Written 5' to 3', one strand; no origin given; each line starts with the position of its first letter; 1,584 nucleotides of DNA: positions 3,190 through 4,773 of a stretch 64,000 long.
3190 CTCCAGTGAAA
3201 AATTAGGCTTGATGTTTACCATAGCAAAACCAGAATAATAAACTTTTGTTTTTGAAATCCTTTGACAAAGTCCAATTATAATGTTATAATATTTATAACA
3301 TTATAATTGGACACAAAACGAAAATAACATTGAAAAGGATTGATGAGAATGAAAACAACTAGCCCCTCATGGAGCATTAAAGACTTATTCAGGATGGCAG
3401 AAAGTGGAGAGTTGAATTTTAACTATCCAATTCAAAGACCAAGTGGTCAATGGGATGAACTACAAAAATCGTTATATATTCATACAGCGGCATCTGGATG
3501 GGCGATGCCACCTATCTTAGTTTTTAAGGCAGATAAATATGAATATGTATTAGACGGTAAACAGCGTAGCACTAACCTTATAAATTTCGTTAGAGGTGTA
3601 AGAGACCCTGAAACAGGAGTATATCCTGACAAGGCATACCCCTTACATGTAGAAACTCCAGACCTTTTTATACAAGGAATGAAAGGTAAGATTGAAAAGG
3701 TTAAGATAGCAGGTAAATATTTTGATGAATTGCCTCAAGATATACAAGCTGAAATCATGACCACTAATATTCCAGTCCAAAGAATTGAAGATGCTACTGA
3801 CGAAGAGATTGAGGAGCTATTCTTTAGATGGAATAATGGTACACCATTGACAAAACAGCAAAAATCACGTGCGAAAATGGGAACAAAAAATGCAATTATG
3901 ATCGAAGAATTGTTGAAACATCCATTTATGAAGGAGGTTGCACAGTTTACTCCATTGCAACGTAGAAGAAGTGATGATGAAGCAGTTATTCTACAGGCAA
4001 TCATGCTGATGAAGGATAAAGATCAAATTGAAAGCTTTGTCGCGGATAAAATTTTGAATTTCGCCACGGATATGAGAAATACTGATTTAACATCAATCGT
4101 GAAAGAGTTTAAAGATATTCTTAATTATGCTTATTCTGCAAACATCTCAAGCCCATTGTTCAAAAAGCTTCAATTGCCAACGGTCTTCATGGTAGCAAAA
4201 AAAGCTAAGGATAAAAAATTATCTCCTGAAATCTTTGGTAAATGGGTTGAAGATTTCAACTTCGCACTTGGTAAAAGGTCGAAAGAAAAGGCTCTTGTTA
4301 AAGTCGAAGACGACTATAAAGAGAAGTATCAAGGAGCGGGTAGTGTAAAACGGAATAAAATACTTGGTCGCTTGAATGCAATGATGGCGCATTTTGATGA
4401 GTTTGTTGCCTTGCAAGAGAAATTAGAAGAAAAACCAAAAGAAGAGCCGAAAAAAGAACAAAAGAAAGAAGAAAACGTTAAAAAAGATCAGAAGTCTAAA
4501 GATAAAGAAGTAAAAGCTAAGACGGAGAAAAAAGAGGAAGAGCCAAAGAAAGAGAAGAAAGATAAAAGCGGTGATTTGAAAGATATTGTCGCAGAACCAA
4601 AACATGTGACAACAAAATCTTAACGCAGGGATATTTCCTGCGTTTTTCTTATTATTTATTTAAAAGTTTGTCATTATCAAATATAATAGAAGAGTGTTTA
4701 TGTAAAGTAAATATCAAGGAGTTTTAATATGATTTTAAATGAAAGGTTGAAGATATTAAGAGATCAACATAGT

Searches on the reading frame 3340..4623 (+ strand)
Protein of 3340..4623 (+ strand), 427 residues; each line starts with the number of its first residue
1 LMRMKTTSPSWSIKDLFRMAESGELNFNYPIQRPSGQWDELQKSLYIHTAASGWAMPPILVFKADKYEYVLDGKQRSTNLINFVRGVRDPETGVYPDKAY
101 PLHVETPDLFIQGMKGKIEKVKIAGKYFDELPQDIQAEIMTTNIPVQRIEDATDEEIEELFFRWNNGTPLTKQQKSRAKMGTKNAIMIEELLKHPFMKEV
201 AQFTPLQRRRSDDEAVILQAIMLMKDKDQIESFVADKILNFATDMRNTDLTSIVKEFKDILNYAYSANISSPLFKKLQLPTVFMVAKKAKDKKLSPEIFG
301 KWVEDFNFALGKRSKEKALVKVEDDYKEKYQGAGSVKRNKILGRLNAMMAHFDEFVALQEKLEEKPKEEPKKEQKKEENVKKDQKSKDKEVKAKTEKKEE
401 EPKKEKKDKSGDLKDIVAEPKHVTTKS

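Call 16: search_protein_families(library=phrogs, proteins=[window:3340-4623:+], max_evalue=0.00001)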
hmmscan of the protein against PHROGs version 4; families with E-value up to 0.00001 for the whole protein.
window:3340-4623:+ (427 aa): 2 families
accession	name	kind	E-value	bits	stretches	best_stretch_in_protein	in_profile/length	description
phrog_2598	-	unknown function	8.7e-38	131.3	1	3-352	24-349/352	-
phrog_1583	-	unknown function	1.2e-10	41.7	1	4-181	14-175/417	-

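Call 53: search_protein_families(library=pfam, max_evalue=0.01, proteins=[window:3340-4623:+])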
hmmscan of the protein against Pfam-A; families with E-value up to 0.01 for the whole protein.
window:3340-4623:+ (427 aa): 1 family
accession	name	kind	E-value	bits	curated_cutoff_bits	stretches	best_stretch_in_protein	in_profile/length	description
PF03235.19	GmrSD_N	-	2.2e-09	38.2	33.2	1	13-178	1-196/199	GmrSD restriction endonuclease, N-terminal domain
